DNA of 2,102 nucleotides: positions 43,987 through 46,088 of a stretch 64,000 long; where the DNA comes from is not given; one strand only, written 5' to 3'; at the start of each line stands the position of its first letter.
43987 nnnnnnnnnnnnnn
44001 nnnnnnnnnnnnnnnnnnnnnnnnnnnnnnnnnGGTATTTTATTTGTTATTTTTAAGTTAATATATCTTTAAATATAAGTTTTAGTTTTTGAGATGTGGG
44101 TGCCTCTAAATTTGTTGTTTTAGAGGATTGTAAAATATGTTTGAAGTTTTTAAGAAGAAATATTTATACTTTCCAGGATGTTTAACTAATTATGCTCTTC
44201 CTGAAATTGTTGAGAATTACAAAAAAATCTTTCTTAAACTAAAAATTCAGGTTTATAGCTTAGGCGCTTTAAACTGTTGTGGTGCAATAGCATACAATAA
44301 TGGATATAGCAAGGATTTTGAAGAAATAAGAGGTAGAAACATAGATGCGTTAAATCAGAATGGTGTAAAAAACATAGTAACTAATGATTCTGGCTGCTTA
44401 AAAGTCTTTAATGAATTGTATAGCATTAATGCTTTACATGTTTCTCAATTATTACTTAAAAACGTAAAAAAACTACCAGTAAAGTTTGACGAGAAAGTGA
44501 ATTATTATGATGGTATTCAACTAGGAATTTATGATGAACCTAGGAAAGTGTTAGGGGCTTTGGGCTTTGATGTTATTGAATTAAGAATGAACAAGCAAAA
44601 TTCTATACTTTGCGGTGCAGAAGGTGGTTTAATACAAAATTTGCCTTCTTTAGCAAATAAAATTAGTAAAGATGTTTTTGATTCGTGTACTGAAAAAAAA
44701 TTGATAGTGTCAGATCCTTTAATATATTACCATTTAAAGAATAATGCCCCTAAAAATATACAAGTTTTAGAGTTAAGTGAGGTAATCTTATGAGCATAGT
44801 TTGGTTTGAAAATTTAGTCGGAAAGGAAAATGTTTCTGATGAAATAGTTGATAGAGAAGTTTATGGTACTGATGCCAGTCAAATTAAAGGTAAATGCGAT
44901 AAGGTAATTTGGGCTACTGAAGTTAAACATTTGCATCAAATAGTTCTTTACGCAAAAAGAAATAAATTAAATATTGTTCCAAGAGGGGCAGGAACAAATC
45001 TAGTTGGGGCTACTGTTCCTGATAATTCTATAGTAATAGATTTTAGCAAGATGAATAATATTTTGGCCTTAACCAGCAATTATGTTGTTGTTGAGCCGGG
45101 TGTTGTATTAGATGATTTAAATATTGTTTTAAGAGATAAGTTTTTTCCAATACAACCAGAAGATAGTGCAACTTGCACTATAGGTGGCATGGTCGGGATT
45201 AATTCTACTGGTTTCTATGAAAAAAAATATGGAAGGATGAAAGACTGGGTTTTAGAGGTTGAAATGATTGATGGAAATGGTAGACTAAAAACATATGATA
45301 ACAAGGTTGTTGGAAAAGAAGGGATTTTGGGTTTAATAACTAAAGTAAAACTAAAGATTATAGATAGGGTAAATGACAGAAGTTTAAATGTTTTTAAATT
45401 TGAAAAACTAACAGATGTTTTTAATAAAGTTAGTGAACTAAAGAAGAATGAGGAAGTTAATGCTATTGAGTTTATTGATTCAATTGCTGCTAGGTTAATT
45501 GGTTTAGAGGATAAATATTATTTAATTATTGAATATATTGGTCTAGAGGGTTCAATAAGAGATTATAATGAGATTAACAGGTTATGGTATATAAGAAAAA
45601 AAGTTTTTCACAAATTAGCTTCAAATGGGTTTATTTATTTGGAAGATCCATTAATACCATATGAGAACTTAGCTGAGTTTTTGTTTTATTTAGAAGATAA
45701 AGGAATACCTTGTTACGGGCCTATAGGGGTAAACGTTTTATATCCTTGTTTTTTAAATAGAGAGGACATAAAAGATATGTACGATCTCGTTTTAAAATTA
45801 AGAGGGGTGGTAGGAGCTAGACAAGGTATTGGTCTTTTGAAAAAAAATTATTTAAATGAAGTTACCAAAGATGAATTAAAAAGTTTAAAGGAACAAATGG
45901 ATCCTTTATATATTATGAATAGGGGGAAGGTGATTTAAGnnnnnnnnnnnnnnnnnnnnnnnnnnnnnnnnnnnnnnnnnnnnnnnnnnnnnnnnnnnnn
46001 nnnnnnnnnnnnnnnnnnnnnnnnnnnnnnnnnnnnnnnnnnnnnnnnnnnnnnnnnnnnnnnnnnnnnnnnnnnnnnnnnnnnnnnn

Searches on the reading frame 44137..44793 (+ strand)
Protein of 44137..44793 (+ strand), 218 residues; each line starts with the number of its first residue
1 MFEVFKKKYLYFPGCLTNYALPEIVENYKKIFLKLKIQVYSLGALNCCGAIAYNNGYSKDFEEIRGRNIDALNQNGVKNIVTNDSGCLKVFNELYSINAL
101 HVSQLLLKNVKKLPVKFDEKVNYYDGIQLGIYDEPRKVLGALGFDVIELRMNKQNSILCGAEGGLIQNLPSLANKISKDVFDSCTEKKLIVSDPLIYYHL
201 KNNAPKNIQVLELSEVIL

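Call 66: search_protein_families(library=pfam, proteins=[window:44137-44793:+], max_evalue=0.0001)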
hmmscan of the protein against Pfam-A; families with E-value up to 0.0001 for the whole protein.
window:44137-44793:+ (218 aa): 1 family
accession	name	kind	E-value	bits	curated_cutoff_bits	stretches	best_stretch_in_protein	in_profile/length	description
PF02754.22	CCG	-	5.4e-17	62.1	20.6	1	9-89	1-82/85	Cysteine-rich domain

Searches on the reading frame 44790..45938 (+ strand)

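Call 66: search_protein_families(library=pfam, proteins=[window:44790-45938:+], max_evalue=0.0001)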
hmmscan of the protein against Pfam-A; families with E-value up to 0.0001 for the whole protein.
window:44790-45938:+ (382 aa): 2 families
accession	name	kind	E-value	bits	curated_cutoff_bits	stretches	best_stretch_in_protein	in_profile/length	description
PF01565.28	FAD_binding_4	-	7.1e-31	107.2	26.4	1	38-168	3-137/139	FAD binding domain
PF02913.24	FAD-oxidase_C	-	2.2e-13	50.9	21.2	1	328-381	191-248/248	FAD linked oxidases, C-terminal domain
